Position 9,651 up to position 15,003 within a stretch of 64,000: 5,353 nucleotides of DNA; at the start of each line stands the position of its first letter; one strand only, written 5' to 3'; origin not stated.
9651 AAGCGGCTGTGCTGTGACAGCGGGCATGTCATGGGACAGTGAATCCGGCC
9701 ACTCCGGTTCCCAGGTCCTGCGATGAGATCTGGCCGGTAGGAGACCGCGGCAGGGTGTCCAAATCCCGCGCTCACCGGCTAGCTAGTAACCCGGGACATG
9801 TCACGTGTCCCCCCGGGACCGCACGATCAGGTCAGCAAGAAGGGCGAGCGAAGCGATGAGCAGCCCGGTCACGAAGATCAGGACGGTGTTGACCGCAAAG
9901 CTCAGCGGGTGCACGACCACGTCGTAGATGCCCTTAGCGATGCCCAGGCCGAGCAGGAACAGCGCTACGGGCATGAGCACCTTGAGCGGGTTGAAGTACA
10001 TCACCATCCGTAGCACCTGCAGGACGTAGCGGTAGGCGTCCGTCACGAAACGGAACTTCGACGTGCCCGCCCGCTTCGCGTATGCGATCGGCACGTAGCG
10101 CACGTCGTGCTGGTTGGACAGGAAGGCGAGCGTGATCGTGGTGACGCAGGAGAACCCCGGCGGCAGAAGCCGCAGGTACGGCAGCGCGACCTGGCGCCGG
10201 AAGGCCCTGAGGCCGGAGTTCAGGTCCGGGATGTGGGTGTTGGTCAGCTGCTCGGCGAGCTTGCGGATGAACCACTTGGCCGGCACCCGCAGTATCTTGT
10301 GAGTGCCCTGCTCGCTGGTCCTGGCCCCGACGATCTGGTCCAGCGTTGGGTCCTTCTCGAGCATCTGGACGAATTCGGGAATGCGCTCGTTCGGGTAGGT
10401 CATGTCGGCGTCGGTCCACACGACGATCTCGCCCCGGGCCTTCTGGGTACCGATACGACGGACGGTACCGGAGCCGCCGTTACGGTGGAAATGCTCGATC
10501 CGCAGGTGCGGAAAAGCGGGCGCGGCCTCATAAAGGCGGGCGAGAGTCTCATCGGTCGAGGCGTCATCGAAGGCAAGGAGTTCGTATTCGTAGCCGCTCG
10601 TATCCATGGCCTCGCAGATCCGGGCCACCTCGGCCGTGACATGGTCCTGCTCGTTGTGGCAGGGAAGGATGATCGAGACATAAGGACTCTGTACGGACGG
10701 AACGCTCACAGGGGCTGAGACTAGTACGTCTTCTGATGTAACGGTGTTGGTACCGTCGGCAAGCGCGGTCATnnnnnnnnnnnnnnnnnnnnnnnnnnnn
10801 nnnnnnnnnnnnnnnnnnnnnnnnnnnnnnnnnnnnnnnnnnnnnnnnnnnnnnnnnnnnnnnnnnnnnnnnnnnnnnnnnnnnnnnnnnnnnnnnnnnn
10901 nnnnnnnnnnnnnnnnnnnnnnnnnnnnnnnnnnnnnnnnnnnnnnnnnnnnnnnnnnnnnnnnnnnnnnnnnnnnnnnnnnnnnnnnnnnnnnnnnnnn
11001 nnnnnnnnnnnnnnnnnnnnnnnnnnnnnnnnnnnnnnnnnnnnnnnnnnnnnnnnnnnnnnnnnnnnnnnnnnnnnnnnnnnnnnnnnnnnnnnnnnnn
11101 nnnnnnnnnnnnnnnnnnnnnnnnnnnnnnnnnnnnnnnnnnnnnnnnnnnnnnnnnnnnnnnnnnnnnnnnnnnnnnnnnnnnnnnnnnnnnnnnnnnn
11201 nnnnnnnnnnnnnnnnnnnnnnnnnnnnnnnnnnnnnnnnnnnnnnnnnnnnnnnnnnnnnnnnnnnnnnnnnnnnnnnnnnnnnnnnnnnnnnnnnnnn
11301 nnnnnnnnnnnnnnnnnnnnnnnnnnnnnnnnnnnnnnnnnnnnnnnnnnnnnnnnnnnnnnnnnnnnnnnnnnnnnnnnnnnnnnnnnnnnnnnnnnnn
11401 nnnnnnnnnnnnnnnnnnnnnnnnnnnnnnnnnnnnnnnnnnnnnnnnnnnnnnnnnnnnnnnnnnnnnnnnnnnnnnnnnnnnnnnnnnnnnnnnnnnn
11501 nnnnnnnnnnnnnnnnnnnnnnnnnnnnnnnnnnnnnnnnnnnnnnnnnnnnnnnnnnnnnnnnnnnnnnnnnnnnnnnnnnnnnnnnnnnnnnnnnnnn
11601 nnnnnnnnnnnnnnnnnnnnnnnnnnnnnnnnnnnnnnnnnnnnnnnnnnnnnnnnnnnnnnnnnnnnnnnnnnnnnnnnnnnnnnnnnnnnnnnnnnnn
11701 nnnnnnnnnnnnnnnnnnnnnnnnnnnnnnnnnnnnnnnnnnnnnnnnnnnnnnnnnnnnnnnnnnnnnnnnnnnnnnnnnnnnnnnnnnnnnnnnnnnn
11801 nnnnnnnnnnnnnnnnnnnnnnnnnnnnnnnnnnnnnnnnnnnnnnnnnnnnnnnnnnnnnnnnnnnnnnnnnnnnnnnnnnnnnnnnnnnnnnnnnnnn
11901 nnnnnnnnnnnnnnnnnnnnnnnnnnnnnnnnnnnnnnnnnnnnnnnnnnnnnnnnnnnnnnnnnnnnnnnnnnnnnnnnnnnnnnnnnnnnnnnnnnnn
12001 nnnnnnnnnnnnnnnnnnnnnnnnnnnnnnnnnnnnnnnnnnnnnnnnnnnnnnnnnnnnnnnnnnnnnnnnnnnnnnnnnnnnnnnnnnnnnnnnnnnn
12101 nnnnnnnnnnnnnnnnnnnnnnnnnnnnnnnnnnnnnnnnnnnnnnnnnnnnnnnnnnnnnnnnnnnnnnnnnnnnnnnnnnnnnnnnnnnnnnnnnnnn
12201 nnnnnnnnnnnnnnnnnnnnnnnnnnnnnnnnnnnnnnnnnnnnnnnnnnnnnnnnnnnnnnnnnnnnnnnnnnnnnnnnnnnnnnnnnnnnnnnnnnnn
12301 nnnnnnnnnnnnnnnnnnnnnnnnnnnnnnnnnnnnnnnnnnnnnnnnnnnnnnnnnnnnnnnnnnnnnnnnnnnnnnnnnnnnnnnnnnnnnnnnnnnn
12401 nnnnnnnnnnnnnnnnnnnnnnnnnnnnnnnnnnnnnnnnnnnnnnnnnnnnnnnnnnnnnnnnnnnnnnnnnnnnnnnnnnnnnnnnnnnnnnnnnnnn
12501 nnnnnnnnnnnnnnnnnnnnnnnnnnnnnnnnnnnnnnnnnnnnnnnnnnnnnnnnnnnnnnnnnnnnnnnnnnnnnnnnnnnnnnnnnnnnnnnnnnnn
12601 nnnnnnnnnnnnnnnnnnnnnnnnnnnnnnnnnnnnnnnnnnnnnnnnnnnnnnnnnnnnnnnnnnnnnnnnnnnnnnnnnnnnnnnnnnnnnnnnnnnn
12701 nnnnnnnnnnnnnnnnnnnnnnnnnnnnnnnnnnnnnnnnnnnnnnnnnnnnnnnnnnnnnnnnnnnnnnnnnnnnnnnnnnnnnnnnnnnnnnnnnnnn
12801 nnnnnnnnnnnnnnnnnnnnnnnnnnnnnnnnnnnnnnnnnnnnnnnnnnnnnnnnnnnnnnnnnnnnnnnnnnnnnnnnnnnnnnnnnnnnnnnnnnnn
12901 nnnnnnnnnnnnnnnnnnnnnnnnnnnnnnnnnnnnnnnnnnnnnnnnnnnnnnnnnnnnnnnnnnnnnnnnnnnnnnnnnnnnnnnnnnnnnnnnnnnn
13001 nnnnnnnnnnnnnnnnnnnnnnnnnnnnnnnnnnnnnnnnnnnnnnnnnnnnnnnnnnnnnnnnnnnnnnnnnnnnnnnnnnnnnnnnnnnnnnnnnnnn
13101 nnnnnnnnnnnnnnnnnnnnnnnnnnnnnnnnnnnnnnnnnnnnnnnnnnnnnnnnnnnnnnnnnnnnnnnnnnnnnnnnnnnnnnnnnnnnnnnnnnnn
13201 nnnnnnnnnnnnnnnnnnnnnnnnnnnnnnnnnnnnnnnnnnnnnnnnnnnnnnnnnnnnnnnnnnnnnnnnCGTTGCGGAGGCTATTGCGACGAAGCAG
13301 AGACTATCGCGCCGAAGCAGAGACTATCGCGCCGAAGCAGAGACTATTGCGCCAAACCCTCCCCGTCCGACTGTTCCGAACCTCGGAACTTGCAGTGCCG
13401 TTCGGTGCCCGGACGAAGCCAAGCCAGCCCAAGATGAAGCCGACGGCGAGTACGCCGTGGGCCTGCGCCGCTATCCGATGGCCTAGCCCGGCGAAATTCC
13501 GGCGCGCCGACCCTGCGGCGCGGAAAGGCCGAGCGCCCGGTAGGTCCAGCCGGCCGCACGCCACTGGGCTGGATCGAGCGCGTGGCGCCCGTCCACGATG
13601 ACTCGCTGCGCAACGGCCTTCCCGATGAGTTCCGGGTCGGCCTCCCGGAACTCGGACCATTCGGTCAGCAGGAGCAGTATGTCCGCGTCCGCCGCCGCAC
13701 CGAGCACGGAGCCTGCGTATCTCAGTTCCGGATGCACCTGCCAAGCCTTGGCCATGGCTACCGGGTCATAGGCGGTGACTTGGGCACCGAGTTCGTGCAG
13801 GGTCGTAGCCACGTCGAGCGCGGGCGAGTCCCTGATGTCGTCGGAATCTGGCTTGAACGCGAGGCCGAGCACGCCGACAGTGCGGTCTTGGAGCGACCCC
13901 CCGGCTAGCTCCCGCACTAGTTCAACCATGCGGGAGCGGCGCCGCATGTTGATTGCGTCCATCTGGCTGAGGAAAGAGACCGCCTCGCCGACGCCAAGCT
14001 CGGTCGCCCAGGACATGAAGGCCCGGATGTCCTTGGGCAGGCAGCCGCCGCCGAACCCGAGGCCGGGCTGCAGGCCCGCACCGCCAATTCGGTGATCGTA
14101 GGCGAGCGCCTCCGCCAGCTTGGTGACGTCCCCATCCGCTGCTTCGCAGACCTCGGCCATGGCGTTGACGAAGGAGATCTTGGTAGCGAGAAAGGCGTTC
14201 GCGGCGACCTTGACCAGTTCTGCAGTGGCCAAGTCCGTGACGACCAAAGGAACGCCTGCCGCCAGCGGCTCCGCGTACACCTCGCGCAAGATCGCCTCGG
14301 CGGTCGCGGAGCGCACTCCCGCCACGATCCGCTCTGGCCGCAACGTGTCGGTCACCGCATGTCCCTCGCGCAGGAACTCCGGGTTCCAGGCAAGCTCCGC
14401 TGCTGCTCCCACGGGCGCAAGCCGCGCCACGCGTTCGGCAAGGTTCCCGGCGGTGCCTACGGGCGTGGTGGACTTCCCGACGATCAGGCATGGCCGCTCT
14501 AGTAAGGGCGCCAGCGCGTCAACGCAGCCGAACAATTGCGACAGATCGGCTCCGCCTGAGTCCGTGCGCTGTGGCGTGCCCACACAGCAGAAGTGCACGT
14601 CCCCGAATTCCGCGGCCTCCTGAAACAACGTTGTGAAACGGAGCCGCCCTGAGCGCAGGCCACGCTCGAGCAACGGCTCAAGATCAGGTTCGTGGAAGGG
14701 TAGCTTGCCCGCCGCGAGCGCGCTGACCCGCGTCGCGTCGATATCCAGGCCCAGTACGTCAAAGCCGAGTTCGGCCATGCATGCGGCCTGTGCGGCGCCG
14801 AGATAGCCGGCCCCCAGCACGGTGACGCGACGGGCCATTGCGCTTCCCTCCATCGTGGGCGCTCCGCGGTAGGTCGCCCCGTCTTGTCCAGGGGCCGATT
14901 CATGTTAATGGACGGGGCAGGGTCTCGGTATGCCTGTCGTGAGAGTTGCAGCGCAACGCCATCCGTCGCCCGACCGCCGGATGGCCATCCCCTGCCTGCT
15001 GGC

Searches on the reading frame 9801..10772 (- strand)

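Call 35: search_protein_families(library=pfam, proteins=[window:9801-10772:-], max_evalue=0.01)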
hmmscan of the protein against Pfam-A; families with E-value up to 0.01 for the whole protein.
window:9801-10772:- (323 aa): 2 families
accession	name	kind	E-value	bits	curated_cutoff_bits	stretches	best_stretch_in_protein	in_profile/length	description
PF00535.33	Glycos_transf_2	-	8.3e-24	84.8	23.3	1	33-195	1-163/168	Glycosyl transferase family 2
PF10111.15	Glyco_tranf_2_2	-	0.0081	16.1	27.3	0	35-129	3-97/276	Glycosyltransferase like family 2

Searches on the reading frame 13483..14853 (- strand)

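Call 35: search_protein_families(library=pfam, proteins=[window:13483-14853:-], max_evalue=0.01)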
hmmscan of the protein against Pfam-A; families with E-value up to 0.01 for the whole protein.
window:13483-14853:- (456 aa): 6 families
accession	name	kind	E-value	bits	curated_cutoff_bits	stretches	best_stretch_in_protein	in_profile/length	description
PF03721.20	UDPG_MGDP_dh_N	-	1.9e-52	178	27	1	9-192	2-187/187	UDP-glucose/GDP-mannose dehydrogenase family, NAD binding domain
PF03720.21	UDPG_MGDP_dh_C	-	3.4e-29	101.7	30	1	327-428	1-103/103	UDP-glucose/GDP-mannose dehydrogenase family, UDP binding domain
PF00984.24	UDPG_MGDP_dh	-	1.6e-28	99.1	25.4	1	210-302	2-92/94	UDP-glucose/GDP-mannose dehydrogenase family, central domain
PF02826.25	2-Hacid_dh_C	-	9e-05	22.4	25.1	0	7-44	36-73/178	D-isomer specific 2-hydroxyacid dehydrogenase, NAD binding domain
PF02737.24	3HCDH_N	-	0.0017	18.7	22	1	10-45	2-37/180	3-hydroxyacyl-CoA dehydrogenase, NAD binding domain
PF01262.27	AlaDh_PNT_C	-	0.0049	16.8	23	0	8-47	29-68/214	Alanine dehydrogenase/PNT, C-terminal domain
